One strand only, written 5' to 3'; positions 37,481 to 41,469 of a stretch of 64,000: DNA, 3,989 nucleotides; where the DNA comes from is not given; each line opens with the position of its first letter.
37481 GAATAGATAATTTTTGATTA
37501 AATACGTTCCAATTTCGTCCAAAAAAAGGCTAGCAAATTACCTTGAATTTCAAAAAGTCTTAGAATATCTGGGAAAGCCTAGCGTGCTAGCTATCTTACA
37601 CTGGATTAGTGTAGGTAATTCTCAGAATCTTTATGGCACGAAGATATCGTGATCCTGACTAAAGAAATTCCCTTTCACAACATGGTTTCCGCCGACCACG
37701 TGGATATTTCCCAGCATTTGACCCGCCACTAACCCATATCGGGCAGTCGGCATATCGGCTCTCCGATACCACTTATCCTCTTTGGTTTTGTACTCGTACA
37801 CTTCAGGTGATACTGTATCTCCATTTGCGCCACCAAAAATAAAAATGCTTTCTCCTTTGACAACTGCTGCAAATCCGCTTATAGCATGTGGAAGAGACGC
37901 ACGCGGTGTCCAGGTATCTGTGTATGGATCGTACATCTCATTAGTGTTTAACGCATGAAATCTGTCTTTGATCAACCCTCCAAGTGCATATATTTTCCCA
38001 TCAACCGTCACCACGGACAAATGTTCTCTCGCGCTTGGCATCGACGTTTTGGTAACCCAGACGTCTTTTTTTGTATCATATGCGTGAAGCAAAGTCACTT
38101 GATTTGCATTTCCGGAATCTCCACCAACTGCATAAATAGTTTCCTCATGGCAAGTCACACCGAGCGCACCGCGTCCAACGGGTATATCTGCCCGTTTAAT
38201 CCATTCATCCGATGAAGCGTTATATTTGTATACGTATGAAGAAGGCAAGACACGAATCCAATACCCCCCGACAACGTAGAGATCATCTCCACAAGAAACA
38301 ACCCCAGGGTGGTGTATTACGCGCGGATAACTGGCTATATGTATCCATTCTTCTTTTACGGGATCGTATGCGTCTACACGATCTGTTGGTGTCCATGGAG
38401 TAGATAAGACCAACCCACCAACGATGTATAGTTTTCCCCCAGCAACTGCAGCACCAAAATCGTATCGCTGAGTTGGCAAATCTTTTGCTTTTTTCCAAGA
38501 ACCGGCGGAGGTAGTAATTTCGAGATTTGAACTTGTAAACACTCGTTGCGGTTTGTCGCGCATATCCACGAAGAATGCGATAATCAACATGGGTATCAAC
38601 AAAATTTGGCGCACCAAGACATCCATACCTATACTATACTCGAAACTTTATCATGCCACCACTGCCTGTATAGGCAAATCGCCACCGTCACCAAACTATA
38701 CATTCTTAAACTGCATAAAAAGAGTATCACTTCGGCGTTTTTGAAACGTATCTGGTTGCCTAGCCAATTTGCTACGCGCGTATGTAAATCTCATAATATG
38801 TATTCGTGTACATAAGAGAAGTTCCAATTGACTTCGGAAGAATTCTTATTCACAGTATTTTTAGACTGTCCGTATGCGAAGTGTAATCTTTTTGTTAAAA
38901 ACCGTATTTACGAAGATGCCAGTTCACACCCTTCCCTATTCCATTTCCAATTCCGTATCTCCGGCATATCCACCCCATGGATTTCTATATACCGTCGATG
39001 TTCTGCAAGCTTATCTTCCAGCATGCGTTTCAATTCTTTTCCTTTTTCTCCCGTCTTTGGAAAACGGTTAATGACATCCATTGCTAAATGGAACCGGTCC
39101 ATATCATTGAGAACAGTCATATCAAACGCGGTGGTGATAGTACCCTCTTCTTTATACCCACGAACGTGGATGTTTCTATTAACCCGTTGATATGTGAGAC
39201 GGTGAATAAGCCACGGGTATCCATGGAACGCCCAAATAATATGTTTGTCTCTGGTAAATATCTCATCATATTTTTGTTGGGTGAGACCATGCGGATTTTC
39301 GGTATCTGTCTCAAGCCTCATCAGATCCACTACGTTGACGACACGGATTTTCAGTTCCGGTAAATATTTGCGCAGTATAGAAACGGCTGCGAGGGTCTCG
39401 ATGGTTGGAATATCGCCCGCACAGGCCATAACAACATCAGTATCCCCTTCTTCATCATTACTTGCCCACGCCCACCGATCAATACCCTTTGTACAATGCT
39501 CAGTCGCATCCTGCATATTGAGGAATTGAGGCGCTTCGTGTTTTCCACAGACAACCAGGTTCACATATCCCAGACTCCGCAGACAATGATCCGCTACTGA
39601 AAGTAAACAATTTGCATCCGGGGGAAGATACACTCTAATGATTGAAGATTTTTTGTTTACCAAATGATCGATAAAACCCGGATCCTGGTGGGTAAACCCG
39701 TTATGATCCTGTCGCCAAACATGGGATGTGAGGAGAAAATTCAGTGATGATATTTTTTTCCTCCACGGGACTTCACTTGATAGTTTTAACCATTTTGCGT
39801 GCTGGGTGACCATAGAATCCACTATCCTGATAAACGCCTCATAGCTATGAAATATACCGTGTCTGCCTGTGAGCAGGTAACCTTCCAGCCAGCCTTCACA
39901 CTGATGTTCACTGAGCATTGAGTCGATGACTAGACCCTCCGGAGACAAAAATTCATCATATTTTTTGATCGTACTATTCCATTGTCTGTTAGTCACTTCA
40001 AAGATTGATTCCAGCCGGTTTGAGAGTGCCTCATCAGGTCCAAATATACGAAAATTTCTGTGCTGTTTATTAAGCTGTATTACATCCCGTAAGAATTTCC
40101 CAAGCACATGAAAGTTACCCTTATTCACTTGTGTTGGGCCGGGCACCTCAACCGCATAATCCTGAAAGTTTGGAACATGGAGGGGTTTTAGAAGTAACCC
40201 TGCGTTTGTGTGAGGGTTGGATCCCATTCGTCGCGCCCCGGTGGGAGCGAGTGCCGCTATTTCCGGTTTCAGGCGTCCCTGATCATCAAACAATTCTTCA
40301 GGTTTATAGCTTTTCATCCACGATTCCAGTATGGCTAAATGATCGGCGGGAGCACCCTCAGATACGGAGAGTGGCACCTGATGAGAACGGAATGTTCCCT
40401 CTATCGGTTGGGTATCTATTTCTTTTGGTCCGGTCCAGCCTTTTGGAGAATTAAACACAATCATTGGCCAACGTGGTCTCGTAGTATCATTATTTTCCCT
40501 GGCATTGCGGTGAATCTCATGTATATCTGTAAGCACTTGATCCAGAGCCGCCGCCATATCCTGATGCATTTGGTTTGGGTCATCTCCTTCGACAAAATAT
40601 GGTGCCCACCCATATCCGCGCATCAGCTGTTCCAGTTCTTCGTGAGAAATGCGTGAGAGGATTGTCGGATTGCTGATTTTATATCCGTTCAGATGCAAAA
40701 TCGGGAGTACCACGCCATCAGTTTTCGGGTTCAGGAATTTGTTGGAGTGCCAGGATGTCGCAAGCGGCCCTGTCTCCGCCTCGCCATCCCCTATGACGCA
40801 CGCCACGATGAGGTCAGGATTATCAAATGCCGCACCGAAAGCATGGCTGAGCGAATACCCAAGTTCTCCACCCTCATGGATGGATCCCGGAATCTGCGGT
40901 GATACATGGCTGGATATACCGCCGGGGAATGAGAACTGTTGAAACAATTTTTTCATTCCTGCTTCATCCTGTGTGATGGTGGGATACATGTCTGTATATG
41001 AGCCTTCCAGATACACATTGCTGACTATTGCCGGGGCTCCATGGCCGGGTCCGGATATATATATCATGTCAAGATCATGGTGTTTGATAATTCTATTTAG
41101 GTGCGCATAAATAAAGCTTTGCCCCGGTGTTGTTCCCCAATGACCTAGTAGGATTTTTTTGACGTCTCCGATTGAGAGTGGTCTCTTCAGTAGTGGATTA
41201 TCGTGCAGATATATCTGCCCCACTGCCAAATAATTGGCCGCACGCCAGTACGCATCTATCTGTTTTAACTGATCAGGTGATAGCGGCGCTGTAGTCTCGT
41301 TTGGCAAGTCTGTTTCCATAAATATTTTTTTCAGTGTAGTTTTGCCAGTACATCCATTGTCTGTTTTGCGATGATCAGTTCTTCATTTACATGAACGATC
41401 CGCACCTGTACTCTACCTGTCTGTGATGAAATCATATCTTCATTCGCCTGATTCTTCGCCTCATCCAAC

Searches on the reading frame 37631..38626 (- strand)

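Call 83: search_protein_families(library=pfam, proteins=[window:37631-38626:-], max_evalue=0.001)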
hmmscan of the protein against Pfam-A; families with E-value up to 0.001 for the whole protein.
window:37631-38626:- (331 aa): 11 families
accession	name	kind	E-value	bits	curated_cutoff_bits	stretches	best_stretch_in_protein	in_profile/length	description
PF01344.31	Kelch_1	-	3.5e-42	141.9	20.1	5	200-246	2-46/46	Kelch motif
PF24681.1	Kelch_KLHDC2_KLHL20_DRC7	-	1.9e-29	103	50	1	109-313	4-221/221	KLHDC2/KLHL20/DRC7 Kelch-repeats domain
PF13964.12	Kelch_6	-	4.7e-29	99.8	25.3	3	106-152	4-50/50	Kelch motif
PF25210.1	Kelch_FKB95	-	1.4e-27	97.5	70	2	184-243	64-124/268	FKB95, Kelch-repeats domain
PF13415.12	Kelch_3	-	1.2e-24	86.3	22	1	259-298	2-42/48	Galactose oxidase, central domain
PF07646.21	Kelch_2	-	2e-22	78.4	21.3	1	252-293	5-48/48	Kelch motif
PF24981.1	Beta-prop_ATRN-LZTR1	-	3.1e-22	79.6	50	1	43-270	26-283/289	Attractin/LZTR1 beta-propeller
PF24996.1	NANM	-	9.8e-18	64.5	45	2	148-269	4-127/350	N-acetylneuraminate epimerase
PF13418.12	Kelch_4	-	1.5e-16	60.5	21.6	1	254-294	7-49/49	Galactose oxidase, central domain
PF13854.13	Kelch_HCF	-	2.1e-08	34.3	113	0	109-222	23-144/345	Host cell factor, Kelch-repeats domain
PF19755.4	DUF6242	-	1.7e-06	28.5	29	0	132-216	120-203/217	Domain of unknown function (DUF6242)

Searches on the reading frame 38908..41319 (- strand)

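Call 83: search_protein_families(library=pfam, proteins=[window:38908-41319:-], max_evalue=0.001)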
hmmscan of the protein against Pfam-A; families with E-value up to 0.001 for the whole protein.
window:38908-41319:- (803 aa): 3 families
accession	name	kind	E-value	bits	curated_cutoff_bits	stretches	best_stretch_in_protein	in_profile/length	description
PF09364.15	XFP_N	-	5.8e-181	601.6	23.7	1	13-375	2-363/364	XFP N-terminal domain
PF09363.15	XFP_C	-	1.7e-90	302.3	23.4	1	593-793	1-202/202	XFP C-terminal domain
PF03894.20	XFP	-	3.1e-87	291.3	22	1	405-582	2-177/177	D-xylulose 5-phosphate/D-fructose 6-phosphate phosphoketolase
